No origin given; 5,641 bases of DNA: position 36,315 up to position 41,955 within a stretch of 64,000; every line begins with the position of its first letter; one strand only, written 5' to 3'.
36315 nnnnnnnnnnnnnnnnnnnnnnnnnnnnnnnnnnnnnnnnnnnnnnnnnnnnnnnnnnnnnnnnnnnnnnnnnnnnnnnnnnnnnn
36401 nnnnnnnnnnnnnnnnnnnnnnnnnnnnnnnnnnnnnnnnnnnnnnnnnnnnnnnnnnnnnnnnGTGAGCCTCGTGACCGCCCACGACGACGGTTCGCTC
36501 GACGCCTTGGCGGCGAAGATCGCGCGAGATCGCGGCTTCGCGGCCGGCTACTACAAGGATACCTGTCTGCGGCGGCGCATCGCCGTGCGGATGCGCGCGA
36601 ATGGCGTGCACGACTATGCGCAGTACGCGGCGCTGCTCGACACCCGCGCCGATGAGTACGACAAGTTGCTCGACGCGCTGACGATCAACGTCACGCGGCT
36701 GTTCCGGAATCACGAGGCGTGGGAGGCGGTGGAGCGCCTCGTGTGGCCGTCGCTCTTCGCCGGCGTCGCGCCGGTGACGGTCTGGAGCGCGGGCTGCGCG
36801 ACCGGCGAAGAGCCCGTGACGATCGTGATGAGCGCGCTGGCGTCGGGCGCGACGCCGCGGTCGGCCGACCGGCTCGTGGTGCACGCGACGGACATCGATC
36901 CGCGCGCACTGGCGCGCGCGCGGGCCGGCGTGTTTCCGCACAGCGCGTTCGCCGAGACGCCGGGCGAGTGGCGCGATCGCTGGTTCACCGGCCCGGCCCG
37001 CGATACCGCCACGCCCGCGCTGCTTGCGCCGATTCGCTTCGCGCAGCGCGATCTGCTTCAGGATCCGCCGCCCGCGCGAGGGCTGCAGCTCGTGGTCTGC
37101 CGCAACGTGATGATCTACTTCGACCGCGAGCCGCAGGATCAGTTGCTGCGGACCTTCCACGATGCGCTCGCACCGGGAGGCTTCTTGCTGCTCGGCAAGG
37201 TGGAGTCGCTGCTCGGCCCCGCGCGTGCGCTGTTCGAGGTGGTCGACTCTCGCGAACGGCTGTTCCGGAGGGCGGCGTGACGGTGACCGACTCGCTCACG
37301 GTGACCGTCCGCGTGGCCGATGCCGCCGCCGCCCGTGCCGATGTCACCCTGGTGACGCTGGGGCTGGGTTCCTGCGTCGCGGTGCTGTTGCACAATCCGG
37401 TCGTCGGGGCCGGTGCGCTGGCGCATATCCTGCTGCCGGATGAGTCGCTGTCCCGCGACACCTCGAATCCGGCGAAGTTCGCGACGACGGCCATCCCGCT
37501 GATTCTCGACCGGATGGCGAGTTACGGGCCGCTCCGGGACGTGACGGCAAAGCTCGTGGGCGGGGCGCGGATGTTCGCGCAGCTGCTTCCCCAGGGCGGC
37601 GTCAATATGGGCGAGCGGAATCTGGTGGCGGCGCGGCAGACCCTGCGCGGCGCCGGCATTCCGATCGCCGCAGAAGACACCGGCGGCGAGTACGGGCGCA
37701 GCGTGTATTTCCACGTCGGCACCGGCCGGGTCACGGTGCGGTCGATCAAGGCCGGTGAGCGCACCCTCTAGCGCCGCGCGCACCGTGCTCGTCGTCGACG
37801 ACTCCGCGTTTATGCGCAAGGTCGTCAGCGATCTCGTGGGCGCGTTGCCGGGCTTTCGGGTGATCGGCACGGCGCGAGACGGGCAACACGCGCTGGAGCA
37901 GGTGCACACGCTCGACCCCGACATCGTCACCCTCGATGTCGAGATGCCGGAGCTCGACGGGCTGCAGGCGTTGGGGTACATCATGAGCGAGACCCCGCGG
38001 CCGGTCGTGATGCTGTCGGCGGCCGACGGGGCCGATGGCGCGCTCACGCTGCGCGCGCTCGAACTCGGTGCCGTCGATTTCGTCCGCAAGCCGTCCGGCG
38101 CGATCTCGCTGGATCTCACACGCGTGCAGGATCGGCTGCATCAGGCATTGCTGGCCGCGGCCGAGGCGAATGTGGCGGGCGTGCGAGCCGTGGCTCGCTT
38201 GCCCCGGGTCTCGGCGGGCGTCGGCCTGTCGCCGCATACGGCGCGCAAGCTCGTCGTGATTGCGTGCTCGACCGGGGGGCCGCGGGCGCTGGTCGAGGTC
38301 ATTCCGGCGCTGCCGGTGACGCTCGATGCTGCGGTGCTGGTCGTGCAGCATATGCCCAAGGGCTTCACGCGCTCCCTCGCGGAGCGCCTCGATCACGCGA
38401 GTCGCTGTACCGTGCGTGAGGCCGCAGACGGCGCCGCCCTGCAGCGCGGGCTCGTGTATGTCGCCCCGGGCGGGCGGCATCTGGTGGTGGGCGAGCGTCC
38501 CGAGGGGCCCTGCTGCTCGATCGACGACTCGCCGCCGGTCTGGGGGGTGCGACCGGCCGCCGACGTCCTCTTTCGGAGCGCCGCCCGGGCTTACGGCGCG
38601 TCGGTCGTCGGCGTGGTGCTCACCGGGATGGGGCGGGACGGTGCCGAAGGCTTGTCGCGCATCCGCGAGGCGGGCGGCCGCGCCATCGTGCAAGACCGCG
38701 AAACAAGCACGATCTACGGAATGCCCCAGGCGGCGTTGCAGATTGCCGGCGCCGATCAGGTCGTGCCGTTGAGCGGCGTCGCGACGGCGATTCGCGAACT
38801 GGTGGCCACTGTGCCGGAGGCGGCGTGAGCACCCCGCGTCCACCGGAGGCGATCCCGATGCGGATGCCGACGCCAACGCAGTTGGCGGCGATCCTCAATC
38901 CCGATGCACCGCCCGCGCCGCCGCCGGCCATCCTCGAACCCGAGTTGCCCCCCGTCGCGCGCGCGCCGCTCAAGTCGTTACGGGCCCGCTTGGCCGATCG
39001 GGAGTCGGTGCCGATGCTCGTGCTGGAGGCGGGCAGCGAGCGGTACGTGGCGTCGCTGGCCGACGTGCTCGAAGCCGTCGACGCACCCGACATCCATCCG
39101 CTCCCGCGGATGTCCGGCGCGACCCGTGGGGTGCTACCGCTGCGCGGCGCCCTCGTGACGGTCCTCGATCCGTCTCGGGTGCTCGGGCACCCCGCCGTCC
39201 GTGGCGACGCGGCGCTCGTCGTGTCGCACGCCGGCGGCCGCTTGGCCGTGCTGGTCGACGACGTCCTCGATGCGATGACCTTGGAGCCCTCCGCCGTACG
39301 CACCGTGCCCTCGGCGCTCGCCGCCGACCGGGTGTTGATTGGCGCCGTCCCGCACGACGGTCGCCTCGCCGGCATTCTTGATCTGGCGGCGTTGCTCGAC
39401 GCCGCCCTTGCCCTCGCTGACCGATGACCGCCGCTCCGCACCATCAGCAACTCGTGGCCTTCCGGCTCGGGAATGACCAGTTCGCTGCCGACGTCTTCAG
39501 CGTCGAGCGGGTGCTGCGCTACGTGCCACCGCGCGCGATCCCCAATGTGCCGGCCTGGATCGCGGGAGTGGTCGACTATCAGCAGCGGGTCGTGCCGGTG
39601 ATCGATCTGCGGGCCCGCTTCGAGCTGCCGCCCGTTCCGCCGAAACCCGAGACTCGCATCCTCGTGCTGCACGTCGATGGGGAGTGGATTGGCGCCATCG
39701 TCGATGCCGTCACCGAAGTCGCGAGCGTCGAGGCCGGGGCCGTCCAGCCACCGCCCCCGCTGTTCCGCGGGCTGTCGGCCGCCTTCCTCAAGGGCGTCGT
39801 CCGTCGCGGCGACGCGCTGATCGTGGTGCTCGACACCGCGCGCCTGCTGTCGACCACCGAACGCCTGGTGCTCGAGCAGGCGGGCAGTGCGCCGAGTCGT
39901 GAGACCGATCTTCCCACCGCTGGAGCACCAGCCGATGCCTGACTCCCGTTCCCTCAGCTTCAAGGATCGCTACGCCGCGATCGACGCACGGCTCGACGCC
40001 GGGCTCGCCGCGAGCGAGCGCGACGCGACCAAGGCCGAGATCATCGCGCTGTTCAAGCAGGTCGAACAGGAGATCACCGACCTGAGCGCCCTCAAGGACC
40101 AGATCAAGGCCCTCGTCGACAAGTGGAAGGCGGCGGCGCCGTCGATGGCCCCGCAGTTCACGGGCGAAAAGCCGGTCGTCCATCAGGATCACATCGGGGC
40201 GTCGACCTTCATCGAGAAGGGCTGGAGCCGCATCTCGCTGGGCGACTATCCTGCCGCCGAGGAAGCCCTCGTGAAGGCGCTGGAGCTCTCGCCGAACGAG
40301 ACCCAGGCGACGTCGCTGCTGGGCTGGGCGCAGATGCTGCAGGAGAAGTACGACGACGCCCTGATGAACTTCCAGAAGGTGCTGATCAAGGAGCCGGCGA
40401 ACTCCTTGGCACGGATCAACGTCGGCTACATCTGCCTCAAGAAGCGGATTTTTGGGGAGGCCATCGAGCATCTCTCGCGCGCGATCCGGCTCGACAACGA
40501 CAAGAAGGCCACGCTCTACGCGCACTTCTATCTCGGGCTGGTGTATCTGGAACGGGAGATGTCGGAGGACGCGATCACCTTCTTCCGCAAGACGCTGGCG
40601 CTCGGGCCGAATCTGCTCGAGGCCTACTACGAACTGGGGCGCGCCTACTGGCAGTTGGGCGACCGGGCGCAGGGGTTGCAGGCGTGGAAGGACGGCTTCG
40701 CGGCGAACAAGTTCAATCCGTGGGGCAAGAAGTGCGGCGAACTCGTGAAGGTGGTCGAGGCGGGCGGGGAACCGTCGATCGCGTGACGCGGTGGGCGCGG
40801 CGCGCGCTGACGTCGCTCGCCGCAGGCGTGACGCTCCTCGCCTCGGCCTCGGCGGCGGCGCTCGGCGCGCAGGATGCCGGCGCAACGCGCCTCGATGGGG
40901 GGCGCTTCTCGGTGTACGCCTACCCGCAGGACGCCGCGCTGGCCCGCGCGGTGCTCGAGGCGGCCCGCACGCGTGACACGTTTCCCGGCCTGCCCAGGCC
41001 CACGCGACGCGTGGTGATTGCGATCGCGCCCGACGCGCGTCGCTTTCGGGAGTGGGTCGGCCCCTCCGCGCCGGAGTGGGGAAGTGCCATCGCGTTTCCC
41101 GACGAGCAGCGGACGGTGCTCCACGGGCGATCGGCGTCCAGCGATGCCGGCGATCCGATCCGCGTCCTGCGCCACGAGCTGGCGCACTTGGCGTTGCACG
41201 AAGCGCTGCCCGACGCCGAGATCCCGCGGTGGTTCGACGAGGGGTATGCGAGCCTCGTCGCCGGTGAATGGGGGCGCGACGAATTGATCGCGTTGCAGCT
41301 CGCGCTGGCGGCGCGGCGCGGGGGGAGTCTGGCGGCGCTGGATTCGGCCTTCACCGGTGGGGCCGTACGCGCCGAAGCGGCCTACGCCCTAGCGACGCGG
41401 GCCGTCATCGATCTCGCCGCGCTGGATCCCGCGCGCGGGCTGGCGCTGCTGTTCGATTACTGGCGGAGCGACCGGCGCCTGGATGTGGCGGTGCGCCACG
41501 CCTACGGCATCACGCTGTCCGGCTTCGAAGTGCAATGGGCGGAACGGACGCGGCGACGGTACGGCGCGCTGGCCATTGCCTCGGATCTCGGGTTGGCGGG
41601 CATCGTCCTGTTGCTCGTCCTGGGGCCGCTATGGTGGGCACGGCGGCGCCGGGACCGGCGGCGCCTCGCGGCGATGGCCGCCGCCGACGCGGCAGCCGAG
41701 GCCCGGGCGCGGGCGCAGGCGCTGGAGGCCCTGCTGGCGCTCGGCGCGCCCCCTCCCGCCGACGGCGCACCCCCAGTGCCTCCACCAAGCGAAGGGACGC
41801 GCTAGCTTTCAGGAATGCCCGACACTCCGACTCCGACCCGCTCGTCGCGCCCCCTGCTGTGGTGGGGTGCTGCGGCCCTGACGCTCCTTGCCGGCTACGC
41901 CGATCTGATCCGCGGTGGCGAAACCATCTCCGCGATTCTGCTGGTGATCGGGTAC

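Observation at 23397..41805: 19-gene, 18.4-kb gap-free operon nesting an MglA/MglB polarity-GTPase core inside a complete Che pathway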

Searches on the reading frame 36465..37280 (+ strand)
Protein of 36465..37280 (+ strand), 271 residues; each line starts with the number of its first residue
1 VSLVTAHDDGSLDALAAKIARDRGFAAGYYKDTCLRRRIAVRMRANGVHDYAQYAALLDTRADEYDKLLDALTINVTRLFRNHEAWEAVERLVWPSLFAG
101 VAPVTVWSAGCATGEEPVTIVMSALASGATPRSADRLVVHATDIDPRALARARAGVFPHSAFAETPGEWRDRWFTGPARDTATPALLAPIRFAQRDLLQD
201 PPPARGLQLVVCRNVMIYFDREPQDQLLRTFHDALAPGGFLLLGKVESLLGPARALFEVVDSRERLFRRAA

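Call 5: search_protein_families(library=pfam, proteins=[window:36465-37280:+], max_evalue=0.01)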
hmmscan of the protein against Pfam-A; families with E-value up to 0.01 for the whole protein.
window:36465-37280:+ (271 aa): 5 families
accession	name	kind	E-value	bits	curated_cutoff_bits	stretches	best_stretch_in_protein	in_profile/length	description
PF01739.24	CheR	-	3.3e-42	144.6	27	1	75-263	1-192/195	CheR methyltransferase, SAM binding domain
PF03705.20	CheR_N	-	4.4e-09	36.3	27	1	12-60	3-51/53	CheR methyltransferase, all-alpha domain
PF08242.18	Methyltransf_12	-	5.4e-07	30.7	30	1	188-241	49-98/98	Methyltransferase domain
PF13649.12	Methyltransf_25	-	8e-06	26.9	27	1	187-239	46-97/97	Methyltransferase domain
PF13489.12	Methyltransf_23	-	0.00022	21.4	27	1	108-246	28-119/164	Methyltransferase domain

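Call 78: search_protein_families(library=ncbifam, proteins=[window:36465-37280:+], max_evalue=0.00001)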
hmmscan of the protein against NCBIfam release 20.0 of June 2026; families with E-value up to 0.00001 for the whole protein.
window:36465-37280:+ (271 aa): 1 family
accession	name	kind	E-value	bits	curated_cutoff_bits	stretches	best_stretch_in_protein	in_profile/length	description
NF007902.0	PRK10611.1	equivalog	2.1e-29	102.7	435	1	30-249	45-266/287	protein-glutamate O-methyltransferase CheR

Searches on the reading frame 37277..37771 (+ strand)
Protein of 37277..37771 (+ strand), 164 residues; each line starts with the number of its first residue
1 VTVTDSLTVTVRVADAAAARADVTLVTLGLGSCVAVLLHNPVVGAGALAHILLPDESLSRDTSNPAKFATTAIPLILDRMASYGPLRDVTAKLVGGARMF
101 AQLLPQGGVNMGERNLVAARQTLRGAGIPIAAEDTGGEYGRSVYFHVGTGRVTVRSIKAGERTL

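Call 5: search_protein_families(library=pfam, proteins=[window:37277-37771:+], max_evalue=0.01)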
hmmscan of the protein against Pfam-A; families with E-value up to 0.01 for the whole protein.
window:37277-37771:+ (164 aa): 1 family
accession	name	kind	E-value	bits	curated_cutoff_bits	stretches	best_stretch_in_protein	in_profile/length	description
PF03975.18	CheD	-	1.4e-27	96.4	25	1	52-155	1-107/108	CheD chemotactic sensory transduction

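Call 78: search_protein_families(library=ncbifam, proteins=[window:37277-37771:+], max_evalue=0.00001)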
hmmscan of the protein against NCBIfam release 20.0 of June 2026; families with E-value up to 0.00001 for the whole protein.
window:37277-37771:+ (164 aa): 9 families
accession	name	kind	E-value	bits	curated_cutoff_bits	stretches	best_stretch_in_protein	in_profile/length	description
NF041119.1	CheD_Thtga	equivalog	2.4e-37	128.8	240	1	12-162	6-154/160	chemoreceptor glutamine deamidase/glutamate methylesterase CheD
NF010018.0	PRK13495.1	equivalog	4e-35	121.4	243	1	11-162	6-153/159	chemoreceptor glutamine deamidase CheD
NF010015.0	PRK13490.1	equivalog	7e-32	110.7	251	1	8-162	5-160/162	chemoreceptor glutamine deamidase CheD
NF010013.0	PRK13487.1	equivalog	1.2e-22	80.4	223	1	20-159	37-172/201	chemoreceptor glutamine deamidase CheD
NF010014.0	PRK13489.1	equivalog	7.4e-20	72.1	290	1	19-159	31-170/238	chemoreceptor glutamine deamidase CheD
NF010019.0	PRK13497.1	equivalog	1.7e-19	70.3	313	1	22-156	24-154/184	chemoreceptor glutamine deamidase CheD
NF010020.0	PRK13498.1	equivalog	2.8e-18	66.4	236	1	14-156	15-157/168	chemoreceptor glutamine deamidase CheD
NF010017.0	PRK13494.1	equivalog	3.9e-11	42.8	285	1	9-154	13-154/163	chemoreceptor glutamine deamidase CheD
NF010016.0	PRK13493.1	equivalog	1e-08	35.2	369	1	19-158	53-196/227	chemoreceptor glutamine deamidase CheD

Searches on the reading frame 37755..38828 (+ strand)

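Call 5: search_protein_families(library=pfam, proteins=[window:37755-38828:+], max_evalue=0.01)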
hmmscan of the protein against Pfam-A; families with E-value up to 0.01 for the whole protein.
window:37755-38828:+ (357 aa): 2 families
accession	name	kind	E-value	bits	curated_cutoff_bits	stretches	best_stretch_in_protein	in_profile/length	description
PF01339.22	CheB_methylest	-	7.3e-64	215.1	24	1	167-346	1-174/174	CheB methylesterase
PF00072.30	Response_reg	-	1.6e-21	77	30.2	1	11-116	1-103/111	Response regulator receiver domain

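Call 78: search_protein_families(library=ncbifam, proteins=[window:37755-38828:+], max_evalue=0.00001)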
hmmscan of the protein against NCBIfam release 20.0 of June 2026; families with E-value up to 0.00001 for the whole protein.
window:37755-38828:+ (357 aa): 63 families (the best 25 are shown)
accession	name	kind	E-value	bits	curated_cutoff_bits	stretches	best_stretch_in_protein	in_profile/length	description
NF001965.0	PRK00742.1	subfamily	9.8e-116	386.8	293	1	10-351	5-354/357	chemotaxis-specific protein-glutamate methyltransferase CheB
NF009206.0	PRK12555.1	subfamily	7.5e-98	327.6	342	1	11-351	3-337/340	chemotaxis-specific protein-glutamate methyltransferase CheB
TIGR02875.1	spore_0_A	equivalog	7.4e-17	61.5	200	1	11-132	5-122/262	sporulation transcription factor Spo0A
NF045944.1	ResRegRpaBCyano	equivalog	1.8e-16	60.2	330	1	12-128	1-112/229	response regulator transcription factor RpaB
NF008469.0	PRK11361.1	equivalog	2.2e-16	59.6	714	1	7-120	3-113/461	acetoacetate metabolism transcriptional regulator AtoC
NF007935.0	PRK10651.1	equivalog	8.1e-16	57.9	250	1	8-108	6-105/216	two-component system response regulator NarL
NF008677.0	PRK11697.1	equivalog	2.9e-15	56.3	246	1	10-132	3-119/238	two-component system response regulator BtsR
NF041733.1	resp_reg_CseB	equivalog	5.3e-15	55.4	350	1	10-139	2-126/228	two-component system response regulator CseB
NF041367.1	CheY_Halo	equivalog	5.6e-15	55.7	200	1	11-114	1-101/114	chemotaxis protein CheY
NF040689.1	MtrAB_MtrA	equivalog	5.9e-15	55.2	300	1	11-132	1-117/219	MtrAB system response regulator MtrA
NF040534.1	resp_reg_YycF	equivalog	1.8e-13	50.3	340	1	10-130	2-117/231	response regulator YycF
NF007969.0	PRK10693.1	equivalog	2.8e-12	46.3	329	1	8-133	7-125/337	two-component system response regulator RssB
NF012227.0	AdeR_RR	equivalog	5.7e-12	45.6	340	1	8-132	11-130/239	efflux system response regulator transcription factor AdeR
NF045505.1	RR_RssB_Pseudo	equivalog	5.7e-12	45.4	700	1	8-133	5-127/394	two-component system response regulator RssB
NF007135.0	PRK09581.1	equivalog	7.3e-12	44.8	474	1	10-124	4-116/457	PleD family two-component system response regulator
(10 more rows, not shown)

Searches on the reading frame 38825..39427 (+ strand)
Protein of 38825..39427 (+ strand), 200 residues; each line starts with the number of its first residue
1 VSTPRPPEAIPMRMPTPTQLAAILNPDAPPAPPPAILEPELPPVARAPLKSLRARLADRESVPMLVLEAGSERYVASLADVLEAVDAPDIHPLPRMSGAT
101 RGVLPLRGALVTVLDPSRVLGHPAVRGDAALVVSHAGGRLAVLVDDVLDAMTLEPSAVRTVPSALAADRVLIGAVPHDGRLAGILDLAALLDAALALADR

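Call 5: search_protein_families(library=pfam, proteins=[window:38825-39427:+], max_evalue=0.01)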
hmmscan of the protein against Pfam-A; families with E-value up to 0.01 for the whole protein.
window:38825-39427:+ (200 aa): 1 family
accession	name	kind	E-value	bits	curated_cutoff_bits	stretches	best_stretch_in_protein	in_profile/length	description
PF01584.24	CheW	-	5.3e-21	75.1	23.5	1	64-193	2-136/138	CheW-like domain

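Call 78: search_protein_families(library=ncbifam, proteins=[window:38825-39427:+], max_evalue=0.00001)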
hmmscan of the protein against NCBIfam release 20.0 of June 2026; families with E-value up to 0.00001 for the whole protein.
window:38825-39427:+ (200 aa): 0 families

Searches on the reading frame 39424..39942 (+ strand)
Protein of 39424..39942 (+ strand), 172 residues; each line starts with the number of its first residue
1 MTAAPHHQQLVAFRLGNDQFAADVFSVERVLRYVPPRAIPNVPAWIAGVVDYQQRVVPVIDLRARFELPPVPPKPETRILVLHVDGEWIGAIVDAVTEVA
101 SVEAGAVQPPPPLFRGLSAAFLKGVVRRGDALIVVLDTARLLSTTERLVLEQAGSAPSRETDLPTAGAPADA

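Call 5: search_protein_families(library=pfam, proteins=[window:39424-39942:+], max_evalue=0.01)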
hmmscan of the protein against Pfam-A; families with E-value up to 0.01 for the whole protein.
window:39424-39942:+ (172 aa): 1 family
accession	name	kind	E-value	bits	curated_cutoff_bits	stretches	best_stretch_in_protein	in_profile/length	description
PF01584.24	CheW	-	3.3e-33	114.7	23.5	1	9-144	1-136/138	CheW-like domain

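Call 78: search_protein_families(library=ncbifam, proteins=[window:39424-39942:+], max_evalue=0.00001)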
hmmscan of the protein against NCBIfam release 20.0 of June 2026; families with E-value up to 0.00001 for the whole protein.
window:39424-39942:+ (172 aa): 1 family
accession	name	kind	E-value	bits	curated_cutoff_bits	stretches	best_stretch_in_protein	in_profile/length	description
NF007903.0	PRK10612.1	equivalog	7.6e-21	74.6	260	1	3-153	12-162/167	chemotaxis protein CheW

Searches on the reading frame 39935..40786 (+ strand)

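Call 5: search_protein_families(library=pfam, proteins=[window:39935-40786:+], max_evalue=0.01)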
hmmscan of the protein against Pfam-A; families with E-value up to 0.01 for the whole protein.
window:39935-40786:+ (283 aa): 20 families
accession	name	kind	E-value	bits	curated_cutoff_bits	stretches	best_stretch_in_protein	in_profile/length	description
PF00515.34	TPR_1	-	2.1e-23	81.5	27.8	3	91-121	3-33/34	Tetratricopeptide repeat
PF07719.23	TPR_2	-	1.3e-22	78.4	27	2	195-226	2-33/34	Tetratricopeptide repeat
PF13432.12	TPR_16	-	2.1e-16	60.4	32.7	3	95-143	3-51/65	Tetratricopeptide repeat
PF13414.12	TPR_11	-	6.4e-15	55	26.8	1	201-242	1-42/42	TPR repeat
PF13181.12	TPR_8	-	1.8e-13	49.9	25.7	1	92-121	4-33/34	Tetratricopeptide repeat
PF13424.12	TPR_12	-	7.9e-13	48.8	30.1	1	162-223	8-74/77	Tetratricopeptide repeat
PF14559.12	TPR_19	-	1.1e-11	45.3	25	3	101-142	3-44/68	Tetratricopeptide repeat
PF13431.12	TPR_17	-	8.6e-11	41.7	24.4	0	113-143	3-33/34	Tetratricopeptide repeat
PF13428.12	TPR_14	-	1.9e-10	40.8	23.5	0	197-237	4-44/44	Tetratricopeptide repeat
PF13174.12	TPR_6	-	1.7e-08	35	26.3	0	195-221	1-27/33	Tetratricopeptide repeat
PF23914.1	TPR_CcmH_CycH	-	5.2e-08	33.3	42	1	105-156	103-154/158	Cytochrome c-type biogenesis protein H TPR domain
PF13371.12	TPR_9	-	3.7e-07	30.5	35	0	202-249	3-50/73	Tetratricopeptide repeat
PF13176.12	TPR_7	-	3.7e-07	30.1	27.9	0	200-225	5-32/36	Tetratricopeptide repeat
PF12895.13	ANAPC3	-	4.9e-07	30.4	27.2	0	103-182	3-81/82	Anaphase-promoting complex, cyclosome, subunit 3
PF07721.20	TPR_4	-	8.1e-05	23.3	27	0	229-251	2-24/26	Tetratricopeptide repeat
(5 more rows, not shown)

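Call 54: search_protein_families(library=ncbifam, proteins=[window:39935-40786:+], max_evalue=0.001)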
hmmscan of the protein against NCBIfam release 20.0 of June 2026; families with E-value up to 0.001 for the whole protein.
window:39935-40786:+ (283 aa): 22 families
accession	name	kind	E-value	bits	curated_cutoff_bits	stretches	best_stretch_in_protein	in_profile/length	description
NF040959.1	MamA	equivalog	4.1e-16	59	200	1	85-251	33-196/204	magnetosome protein MamA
TIGR02917.1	PEP_TPR_lipo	equivalog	1.2e-14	53.3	312.2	1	96-253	302-456/899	XrtA/PEP-CTERM system TPR-repeat protein PrsT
TIGR02521.1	type_IV_pilW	equivalog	9.3e-12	45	154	1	89-247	31-188/234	type IV pilus biogenesis/stability protein PilW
NF008391.2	PRK11189.1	equivalog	5.3e-10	39.3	250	1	104-261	114-270/297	lipoprotein NlpI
NF033762.1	social_mot_Tgl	equivalog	1.3e-08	34.5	225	1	108-249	85-225/252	social motility TPR repeat lipoprotein Tgl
TIGR02552.1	LcrH_SycD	equivalog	3.8e-08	33.1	104.8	1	111-223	6-115/136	SycD/LcrH family type III secretion system chaperone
NF052415.1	T3SS_chap_SctY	equivalog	1.5e-07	31.9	70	1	118-221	1-104/106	type III secretion apparatus assembly chaperone SctY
TIGR02795.1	tol_pal_ybgF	equivalog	2.1e-07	31.5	90.1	0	101-157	14-73/119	tol-pal system protein YbgF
NF008756.0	PRK11788.1-4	equivalog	5.7e-07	28.9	474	0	89-154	180-245/389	lipopolysaccharide assembly protein LapB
NF047507.1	TPR_BatC_Lepto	exception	1e-06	28.4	175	0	161-230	62-132/214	TPR repeat-containing protein BatC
TIGR00540.1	TPR_hemY_coli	hypoth_equivalog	1e-06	27.8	142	1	101-219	273-384/385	heme biosynthesis-associated TPR protein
NF002725.1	PRK02603.1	equivalog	1.7e-06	28.2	143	1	173-247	51-125/173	photosystem I assembly protein Ycf3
NF033920.0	C39_PA2778_fam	equivalog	2.6e-06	27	150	0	103-187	170-254/255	PA2778 family cysteine peptidase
NF047371.1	FlcA_CTERM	equivalog_domain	4.3e-06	25.5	300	1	102-250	203-369/646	periplasmic flagellar collar protein FlcA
NF008520.0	PRK11447.1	equivalog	1.5e-05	23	858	0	95-157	275-337/1157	cellulose synthase complex outer membrane protein BcsC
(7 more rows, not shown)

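Call 71: search_protein_families(library=padloc, proteins=[window:39935-40786:+], max_evalue=0.001)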
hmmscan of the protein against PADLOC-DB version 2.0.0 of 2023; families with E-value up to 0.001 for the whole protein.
window:39935-40786:+ (283 aa): 0 families

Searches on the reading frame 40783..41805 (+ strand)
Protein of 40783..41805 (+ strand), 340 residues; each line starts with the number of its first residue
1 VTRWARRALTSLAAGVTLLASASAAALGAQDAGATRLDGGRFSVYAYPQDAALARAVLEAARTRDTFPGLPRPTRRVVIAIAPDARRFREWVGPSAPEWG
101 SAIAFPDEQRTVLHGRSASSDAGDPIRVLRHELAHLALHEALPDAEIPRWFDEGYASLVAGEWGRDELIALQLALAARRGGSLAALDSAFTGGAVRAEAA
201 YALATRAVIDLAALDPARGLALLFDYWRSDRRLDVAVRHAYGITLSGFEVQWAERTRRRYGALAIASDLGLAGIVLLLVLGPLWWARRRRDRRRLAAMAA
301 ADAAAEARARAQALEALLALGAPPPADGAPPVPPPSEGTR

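Call 5: search_protein_families(library=pfam, proteins=[window:40783-41805:+], max_evalue=0.01)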
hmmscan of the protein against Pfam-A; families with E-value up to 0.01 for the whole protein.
window:40783-41805:+ (340 aa): 1 family
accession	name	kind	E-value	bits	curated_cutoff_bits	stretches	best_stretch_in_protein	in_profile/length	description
PF13485.12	Peptidase_MA_2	-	9.7e-12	45.5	32.4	1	97-253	40-196/201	Peptidase MA superfamily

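Call 54: search_protein_families(library=ncbifam, proteins=[window:40783-41805:+], max_evalue=0.001)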
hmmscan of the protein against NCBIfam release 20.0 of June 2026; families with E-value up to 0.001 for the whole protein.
window:40783-41805:+ (340 aa): 1 family
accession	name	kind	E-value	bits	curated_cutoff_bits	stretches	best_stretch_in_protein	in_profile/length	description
NF033876.2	flagella_HExxH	equivalog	3.5e-06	26.7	205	1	127-251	131-258/384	flagellinolysin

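Call 71: search_protein_families(library=padloc, proteins=[window:40783-41805:+], max_evalue=0.001)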
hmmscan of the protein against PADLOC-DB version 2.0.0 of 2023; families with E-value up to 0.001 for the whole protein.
window:40783-41805:+ (340 aa): 0 families
